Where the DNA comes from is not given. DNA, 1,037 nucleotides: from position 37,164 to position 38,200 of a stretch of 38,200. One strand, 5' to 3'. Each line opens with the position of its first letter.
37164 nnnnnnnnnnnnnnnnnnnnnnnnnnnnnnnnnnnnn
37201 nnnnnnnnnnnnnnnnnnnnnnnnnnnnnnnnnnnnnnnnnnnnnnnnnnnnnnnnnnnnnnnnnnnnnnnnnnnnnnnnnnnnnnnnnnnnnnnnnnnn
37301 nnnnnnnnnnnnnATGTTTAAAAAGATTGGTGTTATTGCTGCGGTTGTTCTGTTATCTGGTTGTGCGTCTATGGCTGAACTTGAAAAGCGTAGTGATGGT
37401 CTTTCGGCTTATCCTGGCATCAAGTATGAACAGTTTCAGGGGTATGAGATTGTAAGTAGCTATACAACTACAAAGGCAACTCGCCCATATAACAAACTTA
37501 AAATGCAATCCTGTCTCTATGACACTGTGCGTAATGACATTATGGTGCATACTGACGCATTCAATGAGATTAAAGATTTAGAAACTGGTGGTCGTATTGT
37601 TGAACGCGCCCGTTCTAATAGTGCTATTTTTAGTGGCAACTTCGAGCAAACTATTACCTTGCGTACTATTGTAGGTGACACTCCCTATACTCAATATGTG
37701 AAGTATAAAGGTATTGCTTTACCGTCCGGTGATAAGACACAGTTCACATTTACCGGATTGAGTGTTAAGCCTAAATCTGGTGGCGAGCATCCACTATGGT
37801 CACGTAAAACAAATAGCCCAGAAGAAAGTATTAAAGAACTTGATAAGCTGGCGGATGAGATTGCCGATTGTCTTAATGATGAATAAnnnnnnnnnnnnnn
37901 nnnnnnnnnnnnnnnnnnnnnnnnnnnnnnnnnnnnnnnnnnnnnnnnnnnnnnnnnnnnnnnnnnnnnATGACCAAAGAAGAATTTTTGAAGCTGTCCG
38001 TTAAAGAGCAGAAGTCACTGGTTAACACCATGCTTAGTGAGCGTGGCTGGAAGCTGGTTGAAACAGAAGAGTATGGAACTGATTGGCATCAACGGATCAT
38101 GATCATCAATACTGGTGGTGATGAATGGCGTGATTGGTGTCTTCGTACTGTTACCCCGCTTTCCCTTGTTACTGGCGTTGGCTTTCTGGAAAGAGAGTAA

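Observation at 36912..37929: Lipoprotein gene as a self-contained moron with a consensus promoter and its own terminator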

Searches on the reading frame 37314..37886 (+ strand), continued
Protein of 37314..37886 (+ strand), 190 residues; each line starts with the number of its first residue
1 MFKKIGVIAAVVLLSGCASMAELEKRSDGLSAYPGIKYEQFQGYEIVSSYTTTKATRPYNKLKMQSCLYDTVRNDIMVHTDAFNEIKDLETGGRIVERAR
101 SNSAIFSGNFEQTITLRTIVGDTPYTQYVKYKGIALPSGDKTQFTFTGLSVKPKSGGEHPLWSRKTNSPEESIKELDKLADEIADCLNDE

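Call 68: search_protein_families(library=pfam, proteins=[P0006, P0010, P0008, P0009, P0004], max_evalue=1)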
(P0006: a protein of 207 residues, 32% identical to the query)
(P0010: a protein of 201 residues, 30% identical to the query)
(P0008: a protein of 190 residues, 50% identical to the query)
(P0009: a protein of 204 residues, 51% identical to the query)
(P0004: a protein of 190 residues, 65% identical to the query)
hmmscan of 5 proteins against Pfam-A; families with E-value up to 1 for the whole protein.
P0006 (207 aa): 0 families

P0010 (201 aa): 0 families

P0008 (190 aa): 0 families

P0009 (204 aa): 2 families
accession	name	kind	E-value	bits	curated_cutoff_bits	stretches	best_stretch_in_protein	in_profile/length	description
PF07727.20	RVT_2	-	0.036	14.1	31.6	1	107-141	75-109/244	Reverse transcriptase (RNA-dependent DNA polymerase)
PF08139.17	LPAM_1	-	0.48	11.4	20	1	15-28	5-18/18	Prokaryotic membrane lipoprotein lipid attachment site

P0004 (190 aa): 3 families
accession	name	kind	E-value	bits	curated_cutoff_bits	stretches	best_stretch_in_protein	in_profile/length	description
PF08139.17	LPAM_1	-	0.017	16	20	1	1-18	1-18/18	Prokaryotic membrane lipoprotein lipid attachment site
PF24052.1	Phage_lipoprotein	-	0.088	13.2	27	1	3-54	6-55/80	Phage lipoprotein family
PF20101.4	DUF6491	-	0.21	12.1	27.5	1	2-35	3-36/138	Family of unknown function (DUF6491)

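Call 69: search_solved_structures(query=A4, max_evalue=1)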
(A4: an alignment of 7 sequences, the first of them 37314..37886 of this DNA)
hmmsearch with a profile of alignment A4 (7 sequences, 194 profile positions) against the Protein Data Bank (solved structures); distinct sequences matched with E-value up to 1: 0.

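Call 79: search_protein_families(library=pfam, proteins=[L012:4998-7406:+], max_evalue=0.001)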
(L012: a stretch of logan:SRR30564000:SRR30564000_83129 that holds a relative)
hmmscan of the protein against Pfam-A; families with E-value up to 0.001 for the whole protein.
L012:4998-7406:+ (803 aa): 2 families
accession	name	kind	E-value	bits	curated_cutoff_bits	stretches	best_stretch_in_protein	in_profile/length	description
PF24801.1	FNIII-A_GpJ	-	9.2e-42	142.6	27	1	96-222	2-126/126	Tip attachment protein J,FNIII-A domain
PF13550.12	Phage-tail_3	-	5.9e-26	91.7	23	1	343-507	2-163/164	Putative phage tail protein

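Call 84: find_homologous_proteins(query=A4, max_evalue=0.01)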
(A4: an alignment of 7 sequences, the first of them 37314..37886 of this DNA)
Query A4 (7 sequences) (190 aa, profile of the alignment): 19 proteins with E <= 0.01 among 3950 candidates.
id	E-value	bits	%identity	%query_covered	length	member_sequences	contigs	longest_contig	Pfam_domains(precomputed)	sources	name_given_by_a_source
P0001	8.9e-90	318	99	100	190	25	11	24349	-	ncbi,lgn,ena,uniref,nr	ncbi:Uncharacterised protein [Escherichia coli]|uniref:hypothetical protein n=1 Tax=Escherichia coli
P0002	1.7e-89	317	98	100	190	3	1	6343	-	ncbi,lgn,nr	ncbi:TPA: hypothetical protein JNF51_003655 [Shigella sonnei]|nr:hypothetical protein [Shigella sonn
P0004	1.3e-88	314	65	100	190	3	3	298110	-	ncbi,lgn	-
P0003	6.0e-78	279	99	91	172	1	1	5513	-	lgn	-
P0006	3.0e-70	254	28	99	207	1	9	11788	-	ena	-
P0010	9.9e-62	226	60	11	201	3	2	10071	-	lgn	-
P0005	3.9e-49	185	99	59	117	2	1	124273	-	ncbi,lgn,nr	ncbi:hypothetical protein D5Z79_11130 [Escherichia coli]|nr:hypothetical protein [Escherichia coli]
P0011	3.4e-30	123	22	95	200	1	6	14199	-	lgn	-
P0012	1.4e-27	115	21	95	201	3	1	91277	-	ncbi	ncbi:TPA: hypothetical protein ACX3KD_004489 [Raoultella ornithinolytica]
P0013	2.8e-27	114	26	98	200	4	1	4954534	-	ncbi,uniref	ncbi:hypothetical protein [Pectobacterium carotovorum]|uniref:hypothetical protein n=1 Tax=Pectobact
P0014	4.5e-23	100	21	99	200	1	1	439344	-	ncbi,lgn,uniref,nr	ncbi:hypothetical protein DES39_1157 [Orbus hercynius]|uniref:DUF4468 domain-containing protein n=1 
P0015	1.2e-21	95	25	98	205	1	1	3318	-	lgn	-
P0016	2.9e-21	94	24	98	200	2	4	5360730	-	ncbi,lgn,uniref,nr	ncbi:hypothetical protein [Brenneria goodwinii]|uniref:hypothetical protein n=1 Tax=Brenneria goodwi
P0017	4.1e-21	94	-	-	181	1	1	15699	-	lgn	-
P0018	9.6e-21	93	23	98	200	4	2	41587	-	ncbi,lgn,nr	ncbi:hypothetical protein ORP92_002774 [Escherichia coli]|nr:hypothetical protein [Escherichia coli]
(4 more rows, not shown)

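Call 85: find_encoding_contigs(protein=P0018, flank=8000, max_places=3)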
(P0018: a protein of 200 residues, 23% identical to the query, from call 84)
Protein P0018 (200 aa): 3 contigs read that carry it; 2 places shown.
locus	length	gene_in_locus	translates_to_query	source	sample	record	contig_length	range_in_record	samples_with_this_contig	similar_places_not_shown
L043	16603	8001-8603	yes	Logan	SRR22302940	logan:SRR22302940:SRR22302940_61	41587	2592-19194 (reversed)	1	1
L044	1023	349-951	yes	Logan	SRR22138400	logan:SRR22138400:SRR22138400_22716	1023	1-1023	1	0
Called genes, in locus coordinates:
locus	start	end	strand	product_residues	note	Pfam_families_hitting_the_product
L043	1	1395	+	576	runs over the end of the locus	PF03354:TerL_ATPase, PF20441:TerL_nuclease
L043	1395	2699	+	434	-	PF04860:Phage_portal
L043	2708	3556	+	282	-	PF00574:CLP_protease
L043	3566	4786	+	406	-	PF05065:Phage_capsid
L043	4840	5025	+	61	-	PF23843:DUF7210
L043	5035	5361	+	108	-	PF05135:Phage_connect_1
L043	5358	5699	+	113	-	PF05521:Phage_HCP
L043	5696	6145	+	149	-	PF04883:HK97-gp10_like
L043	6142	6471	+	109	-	PF11367:Tail_completion_gp17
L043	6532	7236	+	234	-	PF16460:Phage_TTP_11 (weak), PF13895:Ig_2 (weak), PF13927:Ig_3 (weak)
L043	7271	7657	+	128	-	PF06222:Phage_TAC_1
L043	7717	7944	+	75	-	PF06223:Phage_tail_T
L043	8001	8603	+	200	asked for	-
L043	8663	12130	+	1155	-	PF20155:TMP_3, PF06120:Phage_HK97_TLTM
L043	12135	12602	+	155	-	-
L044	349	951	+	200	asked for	-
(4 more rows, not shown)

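Call 86: find_encoding_contigs(protein=P0013, flank=8000, max_places=2)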
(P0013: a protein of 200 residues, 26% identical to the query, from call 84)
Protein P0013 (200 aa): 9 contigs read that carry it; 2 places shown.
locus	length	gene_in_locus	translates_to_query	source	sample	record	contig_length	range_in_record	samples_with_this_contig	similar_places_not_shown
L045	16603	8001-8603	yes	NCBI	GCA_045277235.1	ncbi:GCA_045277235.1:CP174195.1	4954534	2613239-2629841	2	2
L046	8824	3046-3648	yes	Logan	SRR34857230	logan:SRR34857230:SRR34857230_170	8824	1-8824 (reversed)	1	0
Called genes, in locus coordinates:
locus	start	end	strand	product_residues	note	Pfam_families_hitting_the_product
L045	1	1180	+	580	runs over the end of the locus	PF03354:TerL_ATPase, PF20441:TerL_nuclease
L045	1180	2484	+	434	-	PF04860:Phage_portal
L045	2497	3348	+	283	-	PF00574:CLP_protease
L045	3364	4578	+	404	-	PF05065:Phage_capsid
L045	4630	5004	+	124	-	-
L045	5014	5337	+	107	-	PF05135:Phage_connect_1, PF24163:HCP (faint)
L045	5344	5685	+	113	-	PF05521:Phage_HCP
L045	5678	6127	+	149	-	PF04883:HK97-gp10_like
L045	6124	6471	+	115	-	PF11367:Tail_completion_gp17 (weak)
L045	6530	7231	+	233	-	-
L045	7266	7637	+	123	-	PF06222:Phage_TAC_1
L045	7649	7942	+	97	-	PF06223:Phage_tail_T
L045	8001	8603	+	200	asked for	-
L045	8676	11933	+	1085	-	PF20155:TMP_3, PF06120:Phage_HK97_TLTM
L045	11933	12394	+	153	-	-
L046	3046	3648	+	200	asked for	-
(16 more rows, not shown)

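Call 87: find_encoding_contigs(protein=P0012, flank=8000, max_places=2)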
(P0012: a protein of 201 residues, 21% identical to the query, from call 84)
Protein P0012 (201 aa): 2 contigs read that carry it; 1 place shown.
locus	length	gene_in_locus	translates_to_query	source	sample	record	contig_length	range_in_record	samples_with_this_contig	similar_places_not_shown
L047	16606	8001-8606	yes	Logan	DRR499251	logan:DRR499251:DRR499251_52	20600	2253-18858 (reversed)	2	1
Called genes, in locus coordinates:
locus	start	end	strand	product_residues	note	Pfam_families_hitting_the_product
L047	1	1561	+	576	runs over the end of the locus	PF03354:TerL_ATPase, PF20441:TerL_nuclease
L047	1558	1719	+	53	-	-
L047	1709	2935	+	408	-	PF04860:Phage_portal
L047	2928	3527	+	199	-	PF04586:Peptidase_S78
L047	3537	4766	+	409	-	PF05065:Phage_capsid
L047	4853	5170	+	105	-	PF05135:Phage_connect_1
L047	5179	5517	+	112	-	PF05521:Phage_HCP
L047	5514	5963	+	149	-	PF04883:HK97-gp10_like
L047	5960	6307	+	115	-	-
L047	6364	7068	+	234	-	PF16460:Phage_TTP_11 (faint), PF13895:Ig_2 (weak), PF13927:Ig_3 (weak)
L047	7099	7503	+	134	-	PF06222:Phage_TAC_1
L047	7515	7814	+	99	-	PF06223:Phage_tail_T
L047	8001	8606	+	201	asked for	-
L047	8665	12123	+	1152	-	PF20155:TMP_3, PF06120:Phage_HK97_TLTM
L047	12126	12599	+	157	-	-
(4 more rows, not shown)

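Call 88: find_encoding_contigs(protein=P0014, flank=8000, max_places=2)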
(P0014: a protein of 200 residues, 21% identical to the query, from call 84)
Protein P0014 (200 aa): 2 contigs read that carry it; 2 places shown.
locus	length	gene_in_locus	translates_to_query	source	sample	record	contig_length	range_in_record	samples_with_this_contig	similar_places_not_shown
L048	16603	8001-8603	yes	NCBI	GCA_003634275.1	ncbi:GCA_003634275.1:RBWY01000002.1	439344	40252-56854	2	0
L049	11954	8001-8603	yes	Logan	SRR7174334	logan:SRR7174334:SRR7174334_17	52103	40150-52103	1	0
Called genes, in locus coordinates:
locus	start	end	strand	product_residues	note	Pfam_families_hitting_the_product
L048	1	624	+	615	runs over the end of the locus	PF00662:Proton_antipo_N, PF00361:Proton_antipo_M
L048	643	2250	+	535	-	PF00361:Proton_antipo_M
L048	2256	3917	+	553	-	PF00361:Proton_antipo_M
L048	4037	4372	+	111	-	PF02699:YajC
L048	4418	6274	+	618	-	PF13721:SecD-TM1, PF07549:Sec_GG (weak), PF21760:SecD_1st, PF22599:SecDF_P1_head, PF02355:SecD_SecF_C, PF03176:MMPL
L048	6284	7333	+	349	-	PF07549:Sec_GG, PF02355:SecD_SecF_C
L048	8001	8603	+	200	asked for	-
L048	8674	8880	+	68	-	PF03592:Terminase_2 (weak)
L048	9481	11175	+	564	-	PF13930:Endonuclea_NS_2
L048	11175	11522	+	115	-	-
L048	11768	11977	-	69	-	PF00313:CSD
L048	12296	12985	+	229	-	PF00072:Response_reg, PF00486:Trans_reg_C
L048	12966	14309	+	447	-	PF00672:HAMP, PF00512:HisKA, PF02518:HATPase_c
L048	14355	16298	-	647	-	PF02463:SMC_N (faint), PF00005:ABC_tran, PF13304:AAA_21 (faint), PF12704:MacB_PCD, PF02687:FtsX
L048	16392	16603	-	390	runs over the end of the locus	PF25917:BSH_RND, PF25919:BSH_CusB (weak), PF25973:BSH_CzcB, PF25984:BSH_YknX (weak), PF25994:HH_AprE (weak), PF25893:HH_CzcB (weak), PF25967:RND-MFP_C, PF25989:YknX_C (weak), +1 more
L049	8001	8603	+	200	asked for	-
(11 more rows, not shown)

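Call 98: fold_search(model_id=the predicted structure, library=pdb)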
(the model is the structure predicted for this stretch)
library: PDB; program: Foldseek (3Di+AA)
matches with E <= 10: 1136; with E <= 0.001: 0
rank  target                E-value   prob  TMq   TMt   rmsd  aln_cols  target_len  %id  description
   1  4e6f_A                1.1e-03  1.00  0.43  0.46  11.0       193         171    8  Crystal structure of a DUF4468 family protein (BACOVA_04320) from Bacteroides ovatus ATCC 8483 at 1.49 A resolution (released 2012-07-04)
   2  3tgo_D                1.9e-03  0.99  0.33  0.34   9.2       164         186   13  Crystal structure of the E. coli BamCD complex (released 2011-09-28)
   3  6v05_C                3.1e-03  0.99  0.33  0.34   7.7       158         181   11  Cryo-EM structure of a substrate-engaged Bam complex (released 2020-06-10)
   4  4e6f_B                3.7e-03  1.00  0.46  0.50   7.5       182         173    6  Crystal structure of a DUF4468 family protein (BACOVA_04320) from Bacteroides ovatus ATCC 8483 at 1.49 A resolution (released 2012-07-04)
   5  2yh6_D                3.7e-03  0.99  0.33  0.50   9.9       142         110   10  Structure of the N-terminal domain of BamC from E. coli (released 2011-05-25)
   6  2yh6_A                5.1e-03  0.99  0.33  0.52   9.6       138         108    9  Structure of the N-terminal domain of BamC from E. coli (released 2011-05-25)
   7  5d0q_C                6.7e-03  0.98  0.32  0.22   7.8       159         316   12  BamACDE complex, outer membrane beta-barrel assembly machinery (BAM) complex (released 2016-03-09)
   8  2yh6_C                9.4e-03  0.99  0.33  0.51   7.9       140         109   13  Structure of the N-terminal domain of BamC from E. coli (released 2011-05-25)
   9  4jhy                  1.2e-02  0.99  0.37  0.43   5.9       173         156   10  Crystal structure of a TBP-like protein (BDI_3606) from Parabacteroides distasonis ATCC 8503 at 1.90 A resolution (released 2013-04-03)
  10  9gnw_P                1.3e-02  0.35  0.20  0.20  19.1       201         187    9  Universal PSII assembly intermediate (released 2025-09-17)
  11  2yh6_B                1.6e-02  0.97  0.32  0.50   7.9       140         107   11  Structure of the N-terminal domain of BamC from E. coli (released 2011-05-25)
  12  9i4t_P                1.6e-02  0.38  0.19  0.21  17.9       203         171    6  Photosystem II from Arabidopsis thaliana (released 2026-03-25)
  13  3tgo_C                2.0e-02  0.91  0.32  0.34  10.1       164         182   13  Crystal structure of the E. coli BamCD complex (released 2011-09-28)
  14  8qpv_C                2.1e-02  0.93  0.32  0.34   9.2       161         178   13  Handover Complex: BAM bound OmpX and extended SurA (released 2024-09-25)
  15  2i9y_MODEL_1_A        2.4e-02  0.75  0.29  0.34   9.8       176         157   12  Solution structure of Arabidopsis thaliana protein At1g70830, a member of the major latex protein family (released 2006-09-19)
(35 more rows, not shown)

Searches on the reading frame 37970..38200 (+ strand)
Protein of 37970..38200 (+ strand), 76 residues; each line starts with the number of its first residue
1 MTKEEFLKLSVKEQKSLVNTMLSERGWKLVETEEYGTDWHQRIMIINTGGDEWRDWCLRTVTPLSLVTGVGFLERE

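Call 4: search_protein_families(library=pfam, proteins=[window:37970-38200:+], max_evalue=0.1)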
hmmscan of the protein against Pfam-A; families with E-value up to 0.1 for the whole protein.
window:37970-38200:+ (76 aa): 1 family
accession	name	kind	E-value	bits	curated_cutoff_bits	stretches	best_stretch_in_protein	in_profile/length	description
PF10416.15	IBD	-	0.081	13.4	25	1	7-62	71-127/128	Transcription-initiator DNA-binding domain IBD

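Call 9: search_protein_families(library=phrogs, proteins=[window:37970-38200:+], max_evalue=0.001)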
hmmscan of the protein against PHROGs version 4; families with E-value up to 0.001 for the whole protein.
window:37970-38200:+ (76 aa): 0 families

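Call 10: search_protein_families(library=ncbifam, proteins=[window:37970-38200:+], max_evalue=0.1)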
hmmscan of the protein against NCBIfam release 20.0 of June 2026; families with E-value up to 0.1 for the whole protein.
window:37970-38200:+ (76 aa): 0 families

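Call 11: search_protein_families(library=padloc, proteins=[window:37970-38200:+], max_evalue=0.1)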
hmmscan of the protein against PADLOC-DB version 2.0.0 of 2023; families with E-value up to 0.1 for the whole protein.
window:37970-38200:+ (76 aa): 0 families
